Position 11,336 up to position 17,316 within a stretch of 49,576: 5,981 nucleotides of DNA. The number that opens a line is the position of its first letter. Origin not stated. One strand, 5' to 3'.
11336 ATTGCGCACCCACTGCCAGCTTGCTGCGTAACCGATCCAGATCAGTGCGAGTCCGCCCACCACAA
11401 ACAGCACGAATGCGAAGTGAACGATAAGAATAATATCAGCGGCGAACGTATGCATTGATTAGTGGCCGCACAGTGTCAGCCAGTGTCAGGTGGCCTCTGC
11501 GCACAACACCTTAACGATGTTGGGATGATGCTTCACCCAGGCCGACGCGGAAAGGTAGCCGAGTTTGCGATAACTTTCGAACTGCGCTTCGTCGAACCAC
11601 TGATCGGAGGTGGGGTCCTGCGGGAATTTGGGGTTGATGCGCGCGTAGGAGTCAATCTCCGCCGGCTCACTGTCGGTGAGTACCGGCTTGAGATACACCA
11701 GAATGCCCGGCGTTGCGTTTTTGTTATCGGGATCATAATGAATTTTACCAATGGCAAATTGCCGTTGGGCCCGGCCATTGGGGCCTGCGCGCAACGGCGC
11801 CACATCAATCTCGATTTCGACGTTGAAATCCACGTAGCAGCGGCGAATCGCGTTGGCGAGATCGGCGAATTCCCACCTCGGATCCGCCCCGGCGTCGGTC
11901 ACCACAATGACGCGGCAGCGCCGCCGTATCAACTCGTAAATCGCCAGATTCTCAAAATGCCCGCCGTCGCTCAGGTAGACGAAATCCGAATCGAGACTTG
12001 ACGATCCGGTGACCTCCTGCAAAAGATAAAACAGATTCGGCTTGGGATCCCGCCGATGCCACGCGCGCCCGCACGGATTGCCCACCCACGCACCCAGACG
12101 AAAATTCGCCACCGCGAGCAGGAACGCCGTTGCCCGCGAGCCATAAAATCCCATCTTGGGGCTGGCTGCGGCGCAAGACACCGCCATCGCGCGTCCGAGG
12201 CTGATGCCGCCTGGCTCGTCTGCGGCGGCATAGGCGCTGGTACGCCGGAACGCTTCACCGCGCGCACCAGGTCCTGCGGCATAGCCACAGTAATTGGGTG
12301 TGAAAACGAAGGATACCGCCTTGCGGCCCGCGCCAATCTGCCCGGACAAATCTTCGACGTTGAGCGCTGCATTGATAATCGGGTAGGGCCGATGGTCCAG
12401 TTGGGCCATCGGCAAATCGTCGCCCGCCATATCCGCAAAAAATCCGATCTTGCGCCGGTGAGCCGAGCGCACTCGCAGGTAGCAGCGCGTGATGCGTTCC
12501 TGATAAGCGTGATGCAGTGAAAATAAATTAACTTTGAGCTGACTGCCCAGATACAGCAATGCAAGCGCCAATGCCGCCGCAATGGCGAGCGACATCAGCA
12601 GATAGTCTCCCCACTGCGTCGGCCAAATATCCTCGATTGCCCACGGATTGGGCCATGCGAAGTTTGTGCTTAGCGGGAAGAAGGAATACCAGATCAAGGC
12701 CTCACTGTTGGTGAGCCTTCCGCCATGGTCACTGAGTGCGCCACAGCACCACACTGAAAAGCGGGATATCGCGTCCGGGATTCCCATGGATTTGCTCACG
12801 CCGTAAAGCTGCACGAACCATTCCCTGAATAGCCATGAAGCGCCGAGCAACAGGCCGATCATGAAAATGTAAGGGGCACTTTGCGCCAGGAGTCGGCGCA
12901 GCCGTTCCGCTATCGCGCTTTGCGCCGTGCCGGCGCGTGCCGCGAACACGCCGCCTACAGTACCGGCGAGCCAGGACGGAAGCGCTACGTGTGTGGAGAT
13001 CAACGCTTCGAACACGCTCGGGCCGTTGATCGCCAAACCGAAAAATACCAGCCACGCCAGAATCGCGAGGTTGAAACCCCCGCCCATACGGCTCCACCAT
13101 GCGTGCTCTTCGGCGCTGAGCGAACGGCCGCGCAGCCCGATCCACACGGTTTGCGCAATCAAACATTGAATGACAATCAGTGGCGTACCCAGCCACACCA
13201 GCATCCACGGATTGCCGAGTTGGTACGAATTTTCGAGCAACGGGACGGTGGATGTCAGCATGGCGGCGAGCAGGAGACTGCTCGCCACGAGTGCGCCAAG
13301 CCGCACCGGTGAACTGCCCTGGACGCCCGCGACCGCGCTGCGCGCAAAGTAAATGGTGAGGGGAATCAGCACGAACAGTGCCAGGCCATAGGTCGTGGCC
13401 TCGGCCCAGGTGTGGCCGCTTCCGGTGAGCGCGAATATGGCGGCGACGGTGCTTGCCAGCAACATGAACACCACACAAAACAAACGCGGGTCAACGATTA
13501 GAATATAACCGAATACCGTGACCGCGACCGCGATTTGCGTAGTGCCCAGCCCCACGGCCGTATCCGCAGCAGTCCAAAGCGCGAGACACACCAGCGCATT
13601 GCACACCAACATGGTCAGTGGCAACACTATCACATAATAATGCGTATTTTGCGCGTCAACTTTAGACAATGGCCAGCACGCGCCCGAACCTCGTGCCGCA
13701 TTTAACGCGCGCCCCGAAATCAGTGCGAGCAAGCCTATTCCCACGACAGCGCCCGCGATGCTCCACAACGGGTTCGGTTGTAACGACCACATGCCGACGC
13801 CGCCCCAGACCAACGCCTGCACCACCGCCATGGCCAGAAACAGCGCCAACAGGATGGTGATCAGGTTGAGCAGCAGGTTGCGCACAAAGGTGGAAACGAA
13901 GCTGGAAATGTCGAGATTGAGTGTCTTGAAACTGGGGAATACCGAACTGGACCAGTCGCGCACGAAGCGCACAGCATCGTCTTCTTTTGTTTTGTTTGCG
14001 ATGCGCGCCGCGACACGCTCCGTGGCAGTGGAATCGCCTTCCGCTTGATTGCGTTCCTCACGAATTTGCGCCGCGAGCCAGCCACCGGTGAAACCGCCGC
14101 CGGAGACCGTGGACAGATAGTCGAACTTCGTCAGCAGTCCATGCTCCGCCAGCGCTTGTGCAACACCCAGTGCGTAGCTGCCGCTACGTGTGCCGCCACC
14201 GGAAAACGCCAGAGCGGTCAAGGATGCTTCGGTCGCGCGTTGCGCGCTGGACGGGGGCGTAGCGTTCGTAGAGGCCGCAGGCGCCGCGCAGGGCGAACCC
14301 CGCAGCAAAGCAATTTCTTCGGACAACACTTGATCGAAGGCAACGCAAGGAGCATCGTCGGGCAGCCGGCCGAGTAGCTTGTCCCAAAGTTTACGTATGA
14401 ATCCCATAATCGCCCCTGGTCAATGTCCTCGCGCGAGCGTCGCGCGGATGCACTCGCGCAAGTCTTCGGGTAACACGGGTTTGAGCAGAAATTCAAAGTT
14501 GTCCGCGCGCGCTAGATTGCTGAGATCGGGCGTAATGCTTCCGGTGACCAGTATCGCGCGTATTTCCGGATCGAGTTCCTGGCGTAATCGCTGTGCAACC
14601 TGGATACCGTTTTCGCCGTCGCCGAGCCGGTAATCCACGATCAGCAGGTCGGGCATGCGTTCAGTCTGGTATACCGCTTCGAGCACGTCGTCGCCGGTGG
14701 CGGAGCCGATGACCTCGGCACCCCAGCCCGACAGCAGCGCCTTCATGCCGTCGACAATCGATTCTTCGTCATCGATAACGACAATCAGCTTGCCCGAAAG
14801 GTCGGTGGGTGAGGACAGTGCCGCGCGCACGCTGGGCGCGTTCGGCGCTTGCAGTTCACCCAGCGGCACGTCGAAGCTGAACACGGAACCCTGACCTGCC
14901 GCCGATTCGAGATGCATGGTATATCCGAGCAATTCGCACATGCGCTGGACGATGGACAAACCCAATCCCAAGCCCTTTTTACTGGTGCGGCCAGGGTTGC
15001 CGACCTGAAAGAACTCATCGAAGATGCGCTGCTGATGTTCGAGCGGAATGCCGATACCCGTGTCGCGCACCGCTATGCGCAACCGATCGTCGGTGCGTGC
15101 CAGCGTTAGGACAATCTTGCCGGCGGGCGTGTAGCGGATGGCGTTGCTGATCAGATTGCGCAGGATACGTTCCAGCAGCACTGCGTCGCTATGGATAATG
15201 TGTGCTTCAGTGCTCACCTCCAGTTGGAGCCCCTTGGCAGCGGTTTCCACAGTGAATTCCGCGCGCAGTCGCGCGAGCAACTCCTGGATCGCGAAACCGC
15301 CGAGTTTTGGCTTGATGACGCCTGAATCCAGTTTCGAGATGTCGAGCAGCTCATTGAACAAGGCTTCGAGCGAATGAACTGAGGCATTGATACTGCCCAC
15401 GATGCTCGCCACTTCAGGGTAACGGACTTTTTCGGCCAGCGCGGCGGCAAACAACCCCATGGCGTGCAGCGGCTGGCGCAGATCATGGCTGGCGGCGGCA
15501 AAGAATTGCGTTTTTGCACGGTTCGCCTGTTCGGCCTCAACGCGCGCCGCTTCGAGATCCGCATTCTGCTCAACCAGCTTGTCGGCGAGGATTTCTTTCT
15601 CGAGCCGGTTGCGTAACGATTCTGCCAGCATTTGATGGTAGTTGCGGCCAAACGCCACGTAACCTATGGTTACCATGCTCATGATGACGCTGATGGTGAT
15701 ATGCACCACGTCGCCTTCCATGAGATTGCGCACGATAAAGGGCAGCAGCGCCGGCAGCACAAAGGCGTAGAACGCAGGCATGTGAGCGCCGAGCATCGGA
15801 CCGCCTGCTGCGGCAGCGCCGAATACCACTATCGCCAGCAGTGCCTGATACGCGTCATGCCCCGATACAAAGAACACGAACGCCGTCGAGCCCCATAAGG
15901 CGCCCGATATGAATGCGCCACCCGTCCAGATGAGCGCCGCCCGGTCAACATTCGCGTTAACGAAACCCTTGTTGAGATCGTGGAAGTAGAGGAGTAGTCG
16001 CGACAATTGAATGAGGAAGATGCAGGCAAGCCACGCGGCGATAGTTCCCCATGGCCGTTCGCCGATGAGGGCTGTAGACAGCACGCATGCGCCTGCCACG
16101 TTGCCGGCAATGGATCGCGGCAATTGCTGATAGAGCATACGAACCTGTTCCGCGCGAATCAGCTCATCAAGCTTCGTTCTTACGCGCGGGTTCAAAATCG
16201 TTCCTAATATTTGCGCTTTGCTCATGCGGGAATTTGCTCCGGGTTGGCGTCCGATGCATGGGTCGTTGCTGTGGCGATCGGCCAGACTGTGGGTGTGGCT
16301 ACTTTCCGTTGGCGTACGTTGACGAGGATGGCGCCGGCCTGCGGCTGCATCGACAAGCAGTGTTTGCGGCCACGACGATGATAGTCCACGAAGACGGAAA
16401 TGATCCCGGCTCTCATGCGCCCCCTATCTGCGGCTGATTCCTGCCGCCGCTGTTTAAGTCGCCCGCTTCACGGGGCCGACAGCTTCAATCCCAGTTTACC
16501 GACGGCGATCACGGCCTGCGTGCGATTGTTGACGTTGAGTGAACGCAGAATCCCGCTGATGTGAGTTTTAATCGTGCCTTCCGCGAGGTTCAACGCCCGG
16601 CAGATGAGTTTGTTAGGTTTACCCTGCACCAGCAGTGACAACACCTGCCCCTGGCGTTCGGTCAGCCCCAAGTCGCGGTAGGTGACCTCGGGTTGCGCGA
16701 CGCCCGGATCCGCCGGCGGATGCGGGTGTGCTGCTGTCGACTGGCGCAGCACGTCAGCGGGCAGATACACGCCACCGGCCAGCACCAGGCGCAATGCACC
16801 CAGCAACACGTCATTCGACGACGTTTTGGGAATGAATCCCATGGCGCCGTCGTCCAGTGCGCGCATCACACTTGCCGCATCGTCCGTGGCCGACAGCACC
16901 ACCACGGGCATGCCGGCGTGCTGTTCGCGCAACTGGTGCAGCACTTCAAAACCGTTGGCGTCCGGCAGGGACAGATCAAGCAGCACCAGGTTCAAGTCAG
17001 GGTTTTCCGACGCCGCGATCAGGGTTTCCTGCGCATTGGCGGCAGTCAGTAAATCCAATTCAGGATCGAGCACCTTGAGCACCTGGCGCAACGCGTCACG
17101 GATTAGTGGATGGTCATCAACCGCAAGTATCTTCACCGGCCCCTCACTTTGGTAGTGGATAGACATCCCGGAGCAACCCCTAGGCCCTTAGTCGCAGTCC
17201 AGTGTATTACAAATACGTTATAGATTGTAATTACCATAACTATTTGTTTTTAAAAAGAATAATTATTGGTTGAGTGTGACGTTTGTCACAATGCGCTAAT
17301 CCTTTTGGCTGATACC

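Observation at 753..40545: Recurrent AT-rich 16-25 bp motif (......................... family) hugging stop codons and operon boundaries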

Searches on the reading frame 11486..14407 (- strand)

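Call 16: search_protein_families(library=pfam, proteins=[window:11486-14407:-])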
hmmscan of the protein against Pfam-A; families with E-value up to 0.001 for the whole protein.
window:11486-14407:- (973 aa): 1 family
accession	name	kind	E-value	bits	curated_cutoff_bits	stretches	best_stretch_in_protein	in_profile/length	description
PF01734.28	Patatin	-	7.8e-10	39.7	27.7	1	66-136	1-69/191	Patatin-like phospholipase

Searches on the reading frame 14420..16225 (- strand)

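Call 16: search_protein_families(library=pfam, proteins=[window:14420-16225:-])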
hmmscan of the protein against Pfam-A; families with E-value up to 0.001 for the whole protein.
window:14420-16225:- (601 aa): 4 families
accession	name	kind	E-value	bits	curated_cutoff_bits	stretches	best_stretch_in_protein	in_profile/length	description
PF02518.31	HATPase_c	-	1.4e-27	96.8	26.4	1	347-456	2-110/111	Histidine kinase-, DNA gyrase B-, and HSP90-like ATPase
PF00072.30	Response_reg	-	1.7e-14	54.4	30.2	1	481-593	1-110/111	Response regulator receiver domain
PF00512.31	HisKA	-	1.1e-13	51.5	26.9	1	237-302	1-66/66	His Kinase A (phospho-acceptor) domain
PF13581.12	HATPase_c_2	-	0.00038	20.9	27.4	1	355-435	40-114/127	Histidine kinase-like ATPase domain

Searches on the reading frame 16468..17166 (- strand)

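Call 17: search_protein_families(library=pfam, proteins=[window:16468-17166:-])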
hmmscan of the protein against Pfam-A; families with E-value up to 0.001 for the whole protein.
window:16468-17166:- (232 aa): 3 families
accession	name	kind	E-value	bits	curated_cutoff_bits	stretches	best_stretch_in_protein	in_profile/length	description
PF00072.30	Response_reg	-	1.4e-23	83.6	30.2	1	13-125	1-110/111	Response regulator receiver domain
PF00196.25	GerE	-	1.1e-16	60.6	23.5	1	168-220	3-55/57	Bacterial regulatory proteins, luxR family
PF08281.18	Sigma70_r4_2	-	0.00024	21.1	25.7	1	168-204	11-48/54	Sigma-70, region 4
